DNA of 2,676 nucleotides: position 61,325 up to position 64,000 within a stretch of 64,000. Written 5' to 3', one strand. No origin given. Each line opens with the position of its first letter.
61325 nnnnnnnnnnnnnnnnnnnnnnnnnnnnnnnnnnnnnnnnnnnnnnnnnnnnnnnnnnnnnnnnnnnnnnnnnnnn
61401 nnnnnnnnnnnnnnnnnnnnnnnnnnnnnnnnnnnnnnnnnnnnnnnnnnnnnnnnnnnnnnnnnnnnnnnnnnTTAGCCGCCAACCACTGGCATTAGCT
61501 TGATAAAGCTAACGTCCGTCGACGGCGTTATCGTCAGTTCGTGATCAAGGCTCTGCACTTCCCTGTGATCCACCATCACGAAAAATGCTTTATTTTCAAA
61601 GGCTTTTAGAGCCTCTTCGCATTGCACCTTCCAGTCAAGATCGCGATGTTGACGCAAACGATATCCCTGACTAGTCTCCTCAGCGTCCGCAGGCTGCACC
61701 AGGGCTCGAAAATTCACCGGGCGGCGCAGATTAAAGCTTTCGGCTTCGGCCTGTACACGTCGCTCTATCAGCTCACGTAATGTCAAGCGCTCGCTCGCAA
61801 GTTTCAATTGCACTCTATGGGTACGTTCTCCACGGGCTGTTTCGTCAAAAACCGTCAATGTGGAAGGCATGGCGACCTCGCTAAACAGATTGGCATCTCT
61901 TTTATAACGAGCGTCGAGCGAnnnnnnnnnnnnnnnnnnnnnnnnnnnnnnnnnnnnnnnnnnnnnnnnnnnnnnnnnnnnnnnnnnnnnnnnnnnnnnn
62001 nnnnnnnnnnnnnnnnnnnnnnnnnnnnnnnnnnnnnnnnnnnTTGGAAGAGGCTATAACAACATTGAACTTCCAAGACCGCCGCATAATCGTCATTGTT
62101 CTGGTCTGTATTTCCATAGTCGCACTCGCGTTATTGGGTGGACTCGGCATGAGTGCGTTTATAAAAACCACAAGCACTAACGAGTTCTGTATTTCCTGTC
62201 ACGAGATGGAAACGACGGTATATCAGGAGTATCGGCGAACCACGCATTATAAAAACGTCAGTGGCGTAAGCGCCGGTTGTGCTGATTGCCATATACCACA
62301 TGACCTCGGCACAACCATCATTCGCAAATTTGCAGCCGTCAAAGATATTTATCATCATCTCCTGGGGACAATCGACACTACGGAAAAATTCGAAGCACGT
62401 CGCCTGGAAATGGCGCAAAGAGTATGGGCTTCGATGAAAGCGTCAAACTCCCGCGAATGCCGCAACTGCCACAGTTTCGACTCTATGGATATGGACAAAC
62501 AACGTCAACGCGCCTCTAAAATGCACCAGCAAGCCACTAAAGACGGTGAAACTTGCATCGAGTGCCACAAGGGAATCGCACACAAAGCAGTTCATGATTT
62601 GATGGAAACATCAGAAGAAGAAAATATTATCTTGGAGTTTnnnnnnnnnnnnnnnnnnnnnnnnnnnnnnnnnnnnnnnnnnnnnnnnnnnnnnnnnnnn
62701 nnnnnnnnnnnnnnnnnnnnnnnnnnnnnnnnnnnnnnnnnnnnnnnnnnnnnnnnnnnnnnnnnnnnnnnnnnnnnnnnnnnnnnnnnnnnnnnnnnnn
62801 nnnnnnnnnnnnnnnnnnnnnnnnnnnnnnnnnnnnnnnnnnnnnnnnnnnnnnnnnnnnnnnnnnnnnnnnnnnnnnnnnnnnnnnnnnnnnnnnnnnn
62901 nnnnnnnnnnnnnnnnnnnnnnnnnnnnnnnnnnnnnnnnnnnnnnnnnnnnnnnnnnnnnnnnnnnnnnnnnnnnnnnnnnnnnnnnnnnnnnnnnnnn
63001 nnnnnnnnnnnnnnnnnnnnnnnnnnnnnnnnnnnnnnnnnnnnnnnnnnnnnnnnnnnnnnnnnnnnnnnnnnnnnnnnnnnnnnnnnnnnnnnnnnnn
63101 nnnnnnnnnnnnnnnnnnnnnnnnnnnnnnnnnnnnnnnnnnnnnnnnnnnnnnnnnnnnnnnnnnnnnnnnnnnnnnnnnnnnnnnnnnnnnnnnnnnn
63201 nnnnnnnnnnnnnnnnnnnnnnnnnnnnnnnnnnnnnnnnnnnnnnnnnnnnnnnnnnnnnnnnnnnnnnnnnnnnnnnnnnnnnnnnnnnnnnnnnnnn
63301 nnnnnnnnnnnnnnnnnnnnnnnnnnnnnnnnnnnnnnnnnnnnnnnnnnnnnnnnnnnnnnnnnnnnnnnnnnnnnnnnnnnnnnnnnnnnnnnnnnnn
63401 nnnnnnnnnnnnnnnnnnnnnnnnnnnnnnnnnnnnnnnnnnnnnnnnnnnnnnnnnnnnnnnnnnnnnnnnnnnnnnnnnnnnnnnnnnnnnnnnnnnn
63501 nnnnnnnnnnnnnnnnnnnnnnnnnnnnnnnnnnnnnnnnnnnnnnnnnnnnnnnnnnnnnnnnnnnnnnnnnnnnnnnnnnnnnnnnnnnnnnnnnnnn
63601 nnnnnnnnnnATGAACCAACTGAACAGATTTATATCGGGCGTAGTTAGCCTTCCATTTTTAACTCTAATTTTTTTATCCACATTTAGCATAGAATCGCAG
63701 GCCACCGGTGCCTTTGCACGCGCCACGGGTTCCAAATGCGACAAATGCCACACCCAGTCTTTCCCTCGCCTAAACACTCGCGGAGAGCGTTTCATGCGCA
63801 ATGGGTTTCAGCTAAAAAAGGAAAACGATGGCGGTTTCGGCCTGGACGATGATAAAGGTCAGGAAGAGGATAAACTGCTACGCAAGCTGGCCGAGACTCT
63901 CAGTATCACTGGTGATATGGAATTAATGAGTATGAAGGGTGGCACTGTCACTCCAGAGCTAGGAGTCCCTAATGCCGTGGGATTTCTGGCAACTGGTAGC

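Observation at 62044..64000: NapC/NirT quinol dehydrogenase, a partner heme protein, and a possible Cyc2-like fused cytochrome-porin at the window edge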

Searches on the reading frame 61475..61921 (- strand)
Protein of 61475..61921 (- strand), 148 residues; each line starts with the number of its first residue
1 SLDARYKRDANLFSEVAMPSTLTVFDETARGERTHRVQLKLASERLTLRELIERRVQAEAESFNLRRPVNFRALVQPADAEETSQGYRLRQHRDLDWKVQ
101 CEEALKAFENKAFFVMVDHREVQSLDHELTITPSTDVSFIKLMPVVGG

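Call 17: search_protein_families(library=pfam, proteins=[window:61475-61921:-], max_evalue=1)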
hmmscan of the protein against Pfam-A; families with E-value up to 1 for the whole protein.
window:61475-61921:- (148 aa): 1 family
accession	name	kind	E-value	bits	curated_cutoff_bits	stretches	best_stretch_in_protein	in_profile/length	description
PF05678.19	VQ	-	0.12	12.4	20.5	1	68-76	11-19/28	VQ motif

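Call 18: search_protein_families(library=ncbifam, proteins=[window:61475-61921:-], max_evalue=1)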
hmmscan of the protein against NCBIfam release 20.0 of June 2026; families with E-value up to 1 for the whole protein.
window:61475-61921:- (148 aa): 0 families

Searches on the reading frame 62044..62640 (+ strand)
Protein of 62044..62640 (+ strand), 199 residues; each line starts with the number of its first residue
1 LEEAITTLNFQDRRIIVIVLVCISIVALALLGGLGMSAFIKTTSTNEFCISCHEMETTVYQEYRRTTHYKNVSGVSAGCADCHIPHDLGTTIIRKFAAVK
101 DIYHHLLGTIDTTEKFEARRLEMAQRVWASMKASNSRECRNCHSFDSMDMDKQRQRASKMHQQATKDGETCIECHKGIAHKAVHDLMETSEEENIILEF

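Call 7: search_protein_families(library=pfam, proteins=[window:62044-62640:+], max_evalue=0.1)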
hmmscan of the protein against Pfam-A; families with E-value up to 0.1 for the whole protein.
window:62044-62640:+ (199 aa): 9 families
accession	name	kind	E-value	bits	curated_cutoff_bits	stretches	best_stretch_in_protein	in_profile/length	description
PF03264.19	Cytochrom_NNT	-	2.3e-67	226.5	24.1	1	16-183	7-172/174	NapC/NirT cytochrome c family, N-terminal region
PF22113.1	Mtrc-MtrF_II-IV_dom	-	3.1e-08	33.8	30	1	45-189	5-140/176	Outer membrane cytochrome MtrC/MtrF-like, domains II/IV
PF14537.11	Cytochrom_c3_2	-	4.5e-07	30.7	25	2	43-87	23-68/79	Cytochrome c3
PF14522.11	Cytochrome_C7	-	6.6e-06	26.3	24.8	1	135-183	12-56/67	Cytochrome c7 and related cytochrome c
PF22678.1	Cytochrom_c_NrfB-like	-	9.2e-06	26.5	27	1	41-87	28-69/89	Cytochrome c-type protein NrfB-like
PF09699.15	Paired_CXXCH_1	-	1.2e-05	25.3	20.6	0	135-177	5-38/41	Doubled CXXCH motif (Paired_CXXCH_1)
PF02085.21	Cytochrom_CIII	-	2.8e-05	24.8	22.9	1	133-181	43-88/101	Class III cytochrome C family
PF14260.11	zf-C4pol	-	0.0091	16.7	28.9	0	136-182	10-56/70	C4-type zinc-finger of DNA polymerase delta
PF13442.11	Cytochrome_CBB3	-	0.077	13.8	27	0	77-117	12-52/68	Cytochrome C oxidase, cbb3-type, subunit III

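Call 8: search_protein_families(library=ncbifam, proteins=[window:62044-62640:+], max_evalue=0.1)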
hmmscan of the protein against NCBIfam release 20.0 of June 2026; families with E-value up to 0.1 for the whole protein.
window:62044-62640:+ (199 aa): 11 families
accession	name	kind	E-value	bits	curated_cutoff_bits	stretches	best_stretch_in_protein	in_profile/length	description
TIGR02161.1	napC_nirT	subfamily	4.9e-68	228.6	310.6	1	17-181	17-180/185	periplasmic nitrate (or nitrite) reductase c-type cytochrome, NapC/NirT family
TIGR02162.1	torC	equivalog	9e-68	229.3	478.2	1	14-191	13-188/387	pentaheme c-type cytochrome TorC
NF007906.0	PRK10617.1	equivalog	1.8e-63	214.1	349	1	17-182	26-190/200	cytochrome c-type protein NapC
NF011606.0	PRK15032.1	equivalog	2.5e-57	194.8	455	1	14-182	14-181/390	pentaheme c-type cytochrome TorC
TIGR03153.1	cytochr_NrfH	equivalog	6.4e-15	55.4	134.2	1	17-180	2-138/138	cytochrome c nitrite reductase small subunit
TIGR03508.1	decahem_SO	subfamily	1.5e-06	27.9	192.2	2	41-90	65-108/258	DmsE family decaheme c-type cytochrome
TIGR03146.1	cyt_nit_nrfB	equivalog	1.1e-05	25.8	166.6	1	43-87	81-120/145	cytochrome c nitrite reductase pentaheme subunit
NF008659.0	PRK11659.1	equivalog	3e-05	23.8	184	2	120-181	31-88/188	cytochrome c nitrite reductase pentaheme subunit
TIGR04315.1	octaheme_Shew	subfamily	0.00057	19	375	1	133-186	184-237/440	tetrathionate reductase family octaheme c-type cytochrome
TIGR04257.1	nanowire_3heme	domain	0.003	17.7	40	1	135-178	22-61/75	c(7)-type cytochrome triheme domain-containing protein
TIGR01905.1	paired_CXXCH_1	subfamily_domain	0.0063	16.4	25.2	0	44-54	27-37/41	doubled CXXCH domain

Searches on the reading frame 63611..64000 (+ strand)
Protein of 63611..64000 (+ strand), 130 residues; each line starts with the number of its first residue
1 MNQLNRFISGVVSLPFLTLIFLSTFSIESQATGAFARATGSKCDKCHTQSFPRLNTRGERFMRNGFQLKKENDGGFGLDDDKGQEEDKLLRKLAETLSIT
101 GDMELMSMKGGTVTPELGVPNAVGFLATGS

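Call 7: search_protein_families(library=pfam, proteins=[window:63611-64000:+], max_evalue=0.1)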
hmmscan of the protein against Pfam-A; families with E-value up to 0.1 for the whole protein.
window:63611-64000:+ (130 aa): 0 families

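Call 8: search_protein_families(library=ncbifam, proteins=[window:63611-64000:+], max_evalue=0.1)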
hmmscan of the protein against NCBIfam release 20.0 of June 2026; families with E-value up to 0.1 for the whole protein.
window:63611-64000:+ (130 aa): 0 families

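Call 9: find_homologous_proteins(query=window:63611-64000:+)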
Query window:63611-64000:+ (130 aa): 1 proteins with E <= 0.001 among 19 candidates.
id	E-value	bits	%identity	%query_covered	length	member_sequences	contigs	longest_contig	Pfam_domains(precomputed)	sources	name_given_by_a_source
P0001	8.5e-15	73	41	84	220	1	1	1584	-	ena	-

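Call 14: find_encoding_contigs(protein=P0001, flank=10000)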
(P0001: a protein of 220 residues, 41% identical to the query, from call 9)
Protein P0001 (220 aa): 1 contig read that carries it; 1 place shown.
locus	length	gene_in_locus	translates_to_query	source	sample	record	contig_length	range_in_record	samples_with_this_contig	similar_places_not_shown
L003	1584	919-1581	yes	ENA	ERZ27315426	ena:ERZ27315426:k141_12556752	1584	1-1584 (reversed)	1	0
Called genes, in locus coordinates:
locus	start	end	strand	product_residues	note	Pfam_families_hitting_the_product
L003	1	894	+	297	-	?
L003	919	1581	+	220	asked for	-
